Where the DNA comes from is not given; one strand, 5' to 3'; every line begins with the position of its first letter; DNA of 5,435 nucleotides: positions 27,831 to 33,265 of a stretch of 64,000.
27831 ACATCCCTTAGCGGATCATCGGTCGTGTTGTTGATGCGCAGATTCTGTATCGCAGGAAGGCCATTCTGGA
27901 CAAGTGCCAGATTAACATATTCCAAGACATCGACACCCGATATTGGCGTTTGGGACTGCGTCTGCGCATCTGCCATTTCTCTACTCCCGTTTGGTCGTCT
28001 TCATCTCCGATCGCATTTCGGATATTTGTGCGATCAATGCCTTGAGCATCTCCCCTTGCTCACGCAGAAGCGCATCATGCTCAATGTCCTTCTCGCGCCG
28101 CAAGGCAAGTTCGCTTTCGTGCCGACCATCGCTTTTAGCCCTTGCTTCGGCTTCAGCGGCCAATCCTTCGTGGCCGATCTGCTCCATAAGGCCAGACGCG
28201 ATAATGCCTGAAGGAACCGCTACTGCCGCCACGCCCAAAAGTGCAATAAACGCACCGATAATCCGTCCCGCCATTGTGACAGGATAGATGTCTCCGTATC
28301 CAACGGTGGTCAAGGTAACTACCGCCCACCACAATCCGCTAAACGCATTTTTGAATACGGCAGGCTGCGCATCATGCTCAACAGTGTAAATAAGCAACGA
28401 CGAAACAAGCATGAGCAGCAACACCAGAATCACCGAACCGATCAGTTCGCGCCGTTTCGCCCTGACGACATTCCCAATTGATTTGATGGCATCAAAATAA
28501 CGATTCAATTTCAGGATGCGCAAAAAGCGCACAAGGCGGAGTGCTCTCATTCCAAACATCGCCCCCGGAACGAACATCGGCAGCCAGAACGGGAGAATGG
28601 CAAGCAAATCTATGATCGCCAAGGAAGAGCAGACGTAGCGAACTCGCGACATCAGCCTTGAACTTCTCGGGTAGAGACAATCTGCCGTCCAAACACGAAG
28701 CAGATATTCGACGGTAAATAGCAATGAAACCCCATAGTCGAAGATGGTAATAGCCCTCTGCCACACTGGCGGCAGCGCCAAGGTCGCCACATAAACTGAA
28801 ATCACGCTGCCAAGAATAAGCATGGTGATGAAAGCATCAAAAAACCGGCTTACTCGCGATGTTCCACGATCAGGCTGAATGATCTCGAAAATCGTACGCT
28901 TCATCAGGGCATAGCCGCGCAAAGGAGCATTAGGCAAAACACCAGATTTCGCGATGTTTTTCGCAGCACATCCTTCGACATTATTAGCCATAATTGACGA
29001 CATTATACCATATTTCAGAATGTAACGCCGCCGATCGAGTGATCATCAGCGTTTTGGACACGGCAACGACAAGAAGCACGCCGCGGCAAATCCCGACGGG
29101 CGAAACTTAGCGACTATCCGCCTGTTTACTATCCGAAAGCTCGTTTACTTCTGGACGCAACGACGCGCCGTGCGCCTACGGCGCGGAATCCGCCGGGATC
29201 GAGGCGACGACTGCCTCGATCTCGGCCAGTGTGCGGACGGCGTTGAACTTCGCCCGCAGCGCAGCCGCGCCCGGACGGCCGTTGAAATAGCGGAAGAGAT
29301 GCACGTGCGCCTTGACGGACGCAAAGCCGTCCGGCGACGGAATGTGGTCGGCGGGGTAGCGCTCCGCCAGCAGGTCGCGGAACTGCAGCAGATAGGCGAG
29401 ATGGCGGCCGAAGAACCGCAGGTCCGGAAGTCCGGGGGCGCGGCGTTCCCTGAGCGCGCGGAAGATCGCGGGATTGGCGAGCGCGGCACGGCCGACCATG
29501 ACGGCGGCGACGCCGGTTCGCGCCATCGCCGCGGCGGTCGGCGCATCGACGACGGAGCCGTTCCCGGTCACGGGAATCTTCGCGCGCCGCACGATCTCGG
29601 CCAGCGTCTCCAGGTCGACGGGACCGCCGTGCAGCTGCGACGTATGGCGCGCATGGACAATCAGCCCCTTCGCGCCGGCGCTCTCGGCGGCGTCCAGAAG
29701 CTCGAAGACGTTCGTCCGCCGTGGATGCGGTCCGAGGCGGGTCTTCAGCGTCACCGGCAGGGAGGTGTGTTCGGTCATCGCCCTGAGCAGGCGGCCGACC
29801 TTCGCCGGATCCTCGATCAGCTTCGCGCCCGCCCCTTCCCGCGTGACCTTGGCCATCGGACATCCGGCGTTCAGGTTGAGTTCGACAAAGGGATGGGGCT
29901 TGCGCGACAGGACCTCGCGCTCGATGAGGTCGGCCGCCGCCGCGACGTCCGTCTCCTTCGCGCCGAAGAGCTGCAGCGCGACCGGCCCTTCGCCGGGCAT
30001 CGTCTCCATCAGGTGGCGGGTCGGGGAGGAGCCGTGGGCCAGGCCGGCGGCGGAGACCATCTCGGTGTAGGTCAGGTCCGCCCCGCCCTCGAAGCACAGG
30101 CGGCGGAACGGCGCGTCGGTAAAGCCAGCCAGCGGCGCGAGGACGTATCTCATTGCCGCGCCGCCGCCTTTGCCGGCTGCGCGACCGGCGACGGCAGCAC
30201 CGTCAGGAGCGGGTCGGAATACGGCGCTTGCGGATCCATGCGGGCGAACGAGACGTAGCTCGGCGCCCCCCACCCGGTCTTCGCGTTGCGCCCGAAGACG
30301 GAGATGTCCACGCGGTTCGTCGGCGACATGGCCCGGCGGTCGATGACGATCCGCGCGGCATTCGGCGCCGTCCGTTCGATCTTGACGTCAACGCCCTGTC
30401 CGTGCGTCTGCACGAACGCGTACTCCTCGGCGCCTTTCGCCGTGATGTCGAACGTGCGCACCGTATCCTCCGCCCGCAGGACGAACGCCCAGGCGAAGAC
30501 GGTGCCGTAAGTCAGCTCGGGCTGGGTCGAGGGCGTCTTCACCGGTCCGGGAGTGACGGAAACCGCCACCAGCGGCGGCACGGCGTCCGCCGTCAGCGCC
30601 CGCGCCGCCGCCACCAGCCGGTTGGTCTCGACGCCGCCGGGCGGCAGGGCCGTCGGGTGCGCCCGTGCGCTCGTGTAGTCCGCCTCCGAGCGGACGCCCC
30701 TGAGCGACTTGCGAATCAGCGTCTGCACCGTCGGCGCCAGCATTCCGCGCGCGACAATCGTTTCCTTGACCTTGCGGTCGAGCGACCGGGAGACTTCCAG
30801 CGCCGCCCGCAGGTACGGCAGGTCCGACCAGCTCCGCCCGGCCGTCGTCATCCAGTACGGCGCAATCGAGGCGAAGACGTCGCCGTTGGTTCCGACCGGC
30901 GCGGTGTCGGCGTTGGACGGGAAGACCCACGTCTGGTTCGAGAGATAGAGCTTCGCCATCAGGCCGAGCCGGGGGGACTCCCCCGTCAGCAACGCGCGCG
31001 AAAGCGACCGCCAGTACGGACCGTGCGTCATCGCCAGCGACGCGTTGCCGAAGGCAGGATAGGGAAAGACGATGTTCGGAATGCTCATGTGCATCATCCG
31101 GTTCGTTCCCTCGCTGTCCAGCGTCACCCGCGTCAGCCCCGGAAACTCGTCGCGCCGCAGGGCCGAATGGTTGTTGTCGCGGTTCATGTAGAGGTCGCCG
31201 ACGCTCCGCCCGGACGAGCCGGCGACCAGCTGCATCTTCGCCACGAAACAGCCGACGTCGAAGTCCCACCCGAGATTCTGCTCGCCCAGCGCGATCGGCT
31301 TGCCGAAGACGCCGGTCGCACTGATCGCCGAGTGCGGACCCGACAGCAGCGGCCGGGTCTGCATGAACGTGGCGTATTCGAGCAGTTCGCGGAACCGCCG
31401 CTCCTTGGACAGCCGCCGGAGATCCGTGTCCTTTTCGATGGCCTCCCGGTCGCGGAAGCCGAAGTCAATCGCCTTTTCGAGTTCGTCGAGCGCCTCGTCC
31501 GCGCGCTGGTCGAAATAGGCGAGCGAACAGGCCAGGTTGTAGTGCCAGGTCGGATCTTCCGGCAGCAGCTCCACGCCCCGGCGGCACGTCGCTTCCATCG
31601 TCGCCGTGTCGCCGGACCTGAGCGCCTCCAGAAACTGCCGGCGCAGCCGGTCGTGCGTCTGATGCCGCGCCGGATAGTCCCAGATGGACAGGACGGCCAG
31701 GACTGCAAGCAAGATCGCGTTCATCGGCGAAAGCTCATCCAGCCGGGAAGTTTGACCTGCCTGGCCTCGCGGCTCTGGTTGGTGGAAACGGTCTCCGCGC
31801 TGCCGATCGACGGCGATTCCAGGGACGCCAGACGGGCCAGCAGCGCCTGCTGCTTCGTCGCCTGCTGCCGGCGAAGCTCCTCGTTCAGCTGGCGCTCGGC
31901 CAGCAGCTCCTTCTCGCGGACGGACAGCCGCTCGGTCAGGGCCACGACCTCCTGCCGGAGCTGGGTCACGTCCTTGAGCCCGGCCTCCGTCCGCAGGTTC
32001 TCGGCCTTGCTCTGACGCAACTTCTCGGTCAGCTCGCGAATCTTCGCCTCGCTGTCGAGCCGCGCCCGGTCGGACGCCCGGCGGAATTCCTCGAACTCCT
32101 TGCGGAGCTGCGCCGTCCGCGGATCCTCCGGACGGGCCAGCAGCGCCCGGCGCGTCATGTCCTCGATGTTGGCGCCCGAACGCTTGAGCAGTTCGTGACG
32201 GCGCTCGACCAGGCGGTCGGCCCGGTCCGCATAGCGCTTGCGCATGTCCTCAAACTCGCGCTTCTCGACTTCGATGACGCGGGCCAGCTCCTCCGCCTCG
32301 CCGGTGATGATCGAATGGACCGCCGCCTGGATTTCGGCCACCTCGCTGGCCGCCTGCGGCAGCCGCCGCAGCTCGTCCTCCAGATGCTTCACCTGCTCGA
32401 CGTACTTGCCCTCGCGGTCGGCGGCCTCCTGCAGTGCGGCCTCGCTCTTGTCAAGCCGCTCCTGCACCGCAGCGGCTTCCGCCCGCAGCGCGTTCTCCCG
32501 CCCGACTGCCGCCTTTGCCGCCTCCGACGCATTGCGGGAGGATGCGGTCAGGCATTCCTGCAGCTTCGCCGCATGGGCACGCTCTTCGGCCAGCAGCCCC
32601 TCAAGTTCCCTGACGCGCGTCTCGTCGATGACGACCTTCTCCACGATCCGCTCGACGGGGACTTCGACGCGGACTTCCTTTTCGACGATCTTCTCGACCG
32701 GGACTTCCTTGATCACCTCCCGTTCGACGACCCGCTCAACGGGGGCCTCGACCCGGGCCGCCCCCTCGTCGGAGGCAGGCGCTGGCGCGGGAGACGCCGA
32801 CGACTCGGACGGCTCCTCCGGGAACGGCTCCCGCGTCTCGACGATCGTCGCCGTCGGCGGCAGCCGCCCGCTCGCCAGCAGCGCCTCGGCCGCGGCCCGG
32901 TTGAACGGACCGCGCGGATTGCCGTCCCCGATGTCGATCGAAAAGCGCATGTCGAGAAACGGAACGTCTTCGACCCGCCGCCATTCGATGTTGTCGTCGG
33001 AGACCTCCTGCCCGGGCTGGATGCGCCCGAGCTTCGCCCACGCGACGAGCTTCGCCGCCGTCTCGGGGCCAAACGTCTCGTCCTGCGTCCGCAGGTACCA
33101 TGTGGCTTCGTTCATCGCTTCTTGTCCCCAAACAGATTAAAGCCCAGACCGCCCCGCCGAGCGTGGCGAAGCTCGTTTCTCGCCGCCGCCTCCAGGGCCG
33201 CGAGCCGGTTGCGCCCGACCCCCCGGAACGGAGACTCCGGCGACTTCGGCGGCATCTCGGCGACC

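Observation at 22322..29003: K+ channel gene tightly coupled to a giant helicase-nuclease in a low-G+C island: candidate two-gene defence module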

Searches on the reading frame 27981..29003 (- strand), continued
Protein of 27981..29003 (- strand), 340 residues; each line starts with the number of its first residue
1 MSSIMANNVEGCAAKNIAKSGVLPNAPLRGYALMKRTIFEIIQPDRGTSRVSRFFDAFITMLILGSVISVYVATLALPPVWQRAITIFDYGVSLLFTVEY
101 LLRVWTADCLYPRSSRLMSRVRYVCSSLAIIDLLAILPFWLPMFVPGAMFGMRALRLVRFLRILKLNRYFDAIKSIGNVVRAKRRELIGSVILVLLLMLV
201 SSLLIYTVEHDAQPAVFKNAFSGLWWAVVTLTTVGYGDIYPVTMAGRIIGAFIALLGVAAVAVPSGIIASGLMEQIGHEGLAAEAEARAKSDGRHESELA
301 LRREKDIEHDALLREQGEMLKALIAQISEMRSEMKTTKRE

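Call 80: find_encoding_contigs(protein=P0046, flank=8000, max_places=2)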
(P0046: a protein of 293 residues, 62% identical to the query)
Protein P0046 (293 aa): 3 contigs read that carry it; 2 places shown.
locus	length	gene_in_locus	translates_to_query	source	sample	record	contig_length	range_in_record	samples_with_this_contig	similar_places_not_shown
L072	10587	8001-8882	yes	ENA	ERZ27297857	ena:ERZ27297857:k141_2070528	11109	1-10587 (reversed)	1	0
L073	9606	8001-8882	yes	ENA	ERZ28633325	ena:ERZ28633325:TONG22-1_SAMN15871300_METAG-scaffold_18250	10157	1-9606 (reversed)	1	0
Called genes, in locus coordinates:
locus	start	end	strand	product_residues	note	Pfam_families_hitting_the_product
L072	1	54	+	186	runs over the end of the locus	-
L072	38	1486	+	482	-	-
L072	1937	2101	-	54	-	-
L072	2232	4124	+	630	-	PF20464:MmeI_N, PF20465:MmeI_hel, PF02384:N6_Mtase (weak), PF20473:MmeI_Mtase, PF07669:Eco57I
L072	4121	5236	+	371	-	PF17761:DUF1016_N, PF06250:YhcG_C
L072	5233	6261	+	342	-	PF20466:MmeI_TRD, PF20467:MmeI_C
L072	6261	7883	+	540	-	PF00004:AAA, PF13401:AAA_22 (faint), PF17866:AAA_lid_6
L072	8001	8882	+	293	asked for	PF00520:Ion_trans, PF07885:Ion_trans_2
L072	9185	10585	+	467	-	?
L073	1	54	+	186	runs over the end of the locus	-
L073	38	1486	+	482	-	-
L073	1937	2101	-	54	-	-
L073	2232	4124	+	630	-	PF20464:MmeI_N, PF20465:MmeI_hel, PF02384:N6_Mtase (weak), PF20473:MmeI_Mtase, PF07669:Eco57I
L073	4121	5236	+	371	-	PF17761:DUF1016_N, PF06250:YhcG_C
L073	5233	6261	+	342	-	PF20466:MmeI_TRD, PF20467:MmeI_C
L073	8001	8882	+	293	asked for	PF00520:Ion_trans, PF07885:Ion_trans_2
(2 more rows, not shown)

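Call 81: find_encoding_contigs(protein=P0082, flank=8000, max_places=3)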
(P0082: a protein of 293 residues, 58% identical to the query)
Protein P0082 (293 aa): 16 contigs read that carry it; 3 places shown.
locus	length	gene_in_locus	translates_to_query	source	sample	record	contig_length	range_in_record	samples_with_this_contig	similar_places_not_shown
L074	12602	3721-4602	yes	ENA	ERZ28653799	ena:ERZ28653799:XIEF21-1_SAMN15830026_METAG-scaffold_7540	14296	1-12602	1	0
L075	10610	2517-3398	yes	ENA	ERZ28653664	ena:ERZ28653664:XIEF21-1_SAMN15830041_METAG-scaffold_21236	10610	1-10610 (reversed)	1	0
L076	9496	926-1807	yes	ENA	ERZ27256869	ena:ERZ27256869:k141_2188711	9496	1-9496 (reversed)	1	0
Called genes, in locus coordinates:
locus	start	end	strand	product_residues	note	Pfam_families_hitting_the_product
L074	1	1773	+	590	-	?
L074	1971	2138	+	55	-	-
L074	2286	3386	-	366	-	-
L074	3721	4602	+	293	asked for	PF00520:Ion_trans, PF07885:Ion_trans_2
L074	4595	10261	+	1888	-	PF13195:DUF4011, PF13086:AAA_11 (weak), PF13245:AAA_19 (faint), PF13604:AAA_30 (faint), PF13086:AAA_11 (weak), PF13087:AAA_12, PF18741:MTES_1575, PF11784:DUF3320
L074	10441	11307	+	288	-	PF08543:Phos_pyr_kin, PF00294:PfkB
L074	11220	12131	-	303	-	-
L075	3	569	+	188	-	?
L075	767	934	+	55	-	-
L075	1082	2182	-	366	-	-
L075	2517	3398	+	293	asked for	PF00520:Ion_trans, PF07885:Ion_trans_2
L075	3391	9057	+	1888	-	PF13195:DUF4011, PF13086:AAA_11 (weak), PF13245:AAA_19 (faint), PF13604:AAA_30 (faint), PF13086:AAA_11 (weak), PF13087:AAA_12, PF18741:MTES_1575, PF11784:DUF3320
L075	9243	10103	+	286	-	PF08543:Phos_pyr_kin, PF00294:PfkB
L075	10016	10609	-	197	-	?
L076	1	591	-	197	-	?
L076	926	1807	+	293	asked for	PF00520:Ion_trans, PF07885:Ion_trans_2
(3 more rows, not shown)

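Call 100: predict_structure(alignment_id=A2)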
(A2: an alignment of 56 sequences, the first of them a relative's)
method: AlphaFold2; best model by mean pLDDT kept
length: 336 residues; sequences in the alignment: 56
mean_pLDDT: 75.5   pTM: 0.54
mean pLDDT of the five models: 75.5, 75.1, 73.6, 71.5, 70.3
residues with pLDDT >= 90: 95; 70-90: 102; 50-70: 124; < 50: 15
segments of 3 or more residues with pLDDT < 50: 236-238, 267-269
pLDDT, mean of each block of 10 residues (from residue 1): 58 62 75 90 85 91 87 93 93 94 94 95 90 85 70 75 66 75 73 68 62 60 60 51 61 58 51 53 64 73 87 95 95 87
secondary structure, 60 per line:
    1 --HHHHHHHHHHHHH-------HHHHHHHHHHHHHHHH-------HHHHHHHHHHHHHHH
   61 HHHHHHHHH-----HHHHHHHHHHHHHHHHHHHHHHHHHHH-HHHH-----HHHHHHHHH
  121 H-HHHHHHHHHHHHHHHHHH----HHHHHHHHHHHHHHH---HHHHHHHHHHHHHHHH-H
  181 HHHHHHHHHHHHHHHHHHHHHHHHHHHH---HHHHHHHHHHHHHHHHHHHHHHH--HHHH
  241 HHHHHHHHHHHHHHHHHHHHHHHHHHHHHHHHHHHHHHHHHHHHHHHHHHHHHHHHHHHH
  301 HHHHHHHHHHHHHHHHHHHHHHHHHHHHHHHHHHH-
elements in order: H3-15 H23-38 H46-69 H75-101 H103-106 H112-121 H123-140 H145-159 H163-178 H180-208 H212-234 H237-335

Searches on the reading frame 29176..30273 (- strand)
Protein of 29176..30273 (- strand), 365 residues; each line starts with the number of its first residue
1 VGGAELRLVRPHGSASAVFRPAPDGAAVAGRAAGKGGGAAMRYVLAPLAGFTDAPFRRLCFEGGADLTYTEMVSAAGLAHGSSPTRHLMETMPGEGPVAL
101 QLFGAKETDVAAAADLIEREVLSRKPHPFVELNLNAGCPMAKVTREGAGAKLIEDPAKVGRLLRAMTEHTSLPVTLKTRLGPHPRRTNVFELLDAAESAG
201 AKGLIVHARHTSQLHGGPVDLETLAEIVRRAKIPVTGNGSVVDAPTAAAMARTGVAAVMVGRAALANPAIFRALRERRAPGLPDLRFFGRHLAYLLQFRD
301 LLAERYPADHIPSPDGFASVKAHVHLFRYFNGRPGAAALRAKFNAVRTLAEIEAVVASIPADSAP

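Call 23: search_protein_families(library=pfam, proteins=[window:29176-30273:-], max_evalue=0.001)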
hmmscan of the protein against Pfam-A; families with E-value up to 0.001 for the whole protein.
window:29176-30273:- (365 aa): 2 families
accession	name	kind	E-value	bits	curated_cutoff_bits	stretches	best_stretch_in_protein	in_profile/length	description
PF01207.24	Dus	-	3.3e-58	197.7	20.4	1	45-353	2-299/311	Dihydrouridine synthase (Dus)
PF00977.27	His_biosynth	-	0.00033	20.6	23.6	1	188-276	30-117/228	Histidine biosynthesis protein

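Call 58: find_homologous_proteins(query=window:29176-30273:-, max_evalue=1e-30)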
Query window:29176-30273:- (365 aa): 2427 proteins with E <= 1e-30 among 8000 candidates; the best 120 are listed.
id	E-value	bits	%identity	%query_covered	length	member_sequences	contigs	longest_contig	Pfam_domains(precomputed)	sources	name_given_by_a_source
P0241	3.0e-207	706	100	89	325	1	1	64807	PF01207.24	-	-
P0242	8.7e-179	612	86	89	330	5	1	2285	PF01207.24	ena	-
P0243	3.6e-175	601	84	88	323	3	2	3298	PF01207.24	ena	-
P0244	1.1e-174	599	86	87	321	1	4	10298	PF01207.24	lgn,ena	-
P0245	2.6e-174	598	85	87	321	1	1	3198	PF01207.24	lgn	-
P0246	2.1e-155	536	76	87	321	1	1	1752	PF01207.24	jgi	-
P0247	1.8e-154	533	75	87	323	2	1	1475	PF01207.24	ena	-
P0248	1.6e-153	529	76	87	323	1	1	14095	PF01207.24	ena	-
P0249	3.3e-153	528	74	88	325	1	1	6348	PF00977.28,PF01207.24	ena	-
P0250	4.2e-153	528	74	87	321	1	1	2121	PF01070.25,PF00977.28,PF01207.24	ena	-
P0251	5.9e-153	528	74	87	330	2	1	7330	PF01207.24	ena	-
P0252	1.8e-152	526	75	88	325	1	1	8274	PF00977.28,PF01207.24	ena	-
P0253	2.9e-152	525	73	87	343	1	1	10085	PF01207.24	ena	-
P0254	6.3e-152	524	75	87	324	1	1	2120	PF01207.24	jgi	-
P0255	1.1e-151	523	75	87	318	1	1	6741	PF00977.28,PF01207.24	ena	-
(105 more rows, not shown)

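Call 59: find_encoding_contigs(protein=P0244, flank=9000, max_places=4)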
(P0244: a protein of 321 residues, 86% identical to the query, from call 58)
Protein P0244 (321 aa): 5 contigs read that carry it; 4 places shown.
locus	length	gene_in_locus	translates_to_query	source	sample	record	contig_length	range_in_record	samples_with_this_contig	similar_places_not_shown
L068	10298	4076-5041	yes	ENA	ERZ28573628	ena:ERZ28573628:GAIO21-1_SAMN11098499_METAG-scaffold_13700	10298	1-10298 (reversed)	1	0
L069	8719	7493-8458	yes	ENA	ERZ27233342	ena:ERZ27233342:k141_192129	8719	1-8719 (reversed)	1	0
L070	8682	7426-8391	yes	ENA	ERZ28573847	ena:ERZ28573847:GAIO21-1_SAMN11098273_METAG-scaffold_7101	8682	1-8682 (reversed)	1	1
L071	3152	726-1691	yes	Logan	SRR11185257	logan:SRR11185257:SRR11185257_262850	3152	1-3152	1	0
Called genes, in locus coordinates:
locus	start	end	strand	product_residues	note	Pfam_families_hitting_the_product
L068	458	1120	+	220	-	PF14237:GYF_2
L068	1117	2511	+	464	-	PF14237:GYF_2 (faint)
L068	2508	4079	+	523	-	-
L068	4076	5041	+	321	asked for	PF01207:Dus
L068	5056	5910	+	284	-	-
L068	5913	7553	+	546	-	PF00501:AMP-binding, PF13193:AMP-binding_C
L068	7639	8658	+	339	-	PF02912:Phe_tRNA-synt_N, PF01409:tRNA-synt_2d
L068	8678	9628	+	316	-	PF01544:CorA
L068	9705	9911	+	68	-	PF21247:Fic-like_C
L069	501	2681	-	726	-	PF18019:Cas3_HD (weak), PF04851:ResIII, PF00270:DEAD, PF22590:Cas3-like_C_2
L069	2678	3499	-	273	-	PF06114:Peptidase_M78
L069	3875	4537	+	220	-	PF14237:GYF_2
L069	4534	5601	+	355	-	PF14237:GYF_2 (faint)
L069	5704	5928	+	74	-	-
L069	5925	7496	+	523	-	-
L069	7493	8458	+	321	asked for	PF01207:Dus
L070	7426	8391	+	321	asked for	PF01207:Dus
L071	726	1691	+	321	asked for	PF01207:Dus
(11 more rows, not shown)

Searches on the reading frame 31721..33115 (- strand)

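Call 23: search_protein_families(library=pfam, proteins=[window:31721-33115:-], max_evalue=0.001)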
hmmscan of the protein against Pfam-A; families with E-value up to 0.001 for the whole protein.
window:31721-33115:- (464 aa): 1 family
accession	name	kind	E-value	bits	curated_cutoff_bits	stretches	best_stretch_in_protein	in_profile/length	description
PF14237.11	GYF_2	-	4.3e-07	30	25.8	0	6-52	1-48/50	GYF domain 2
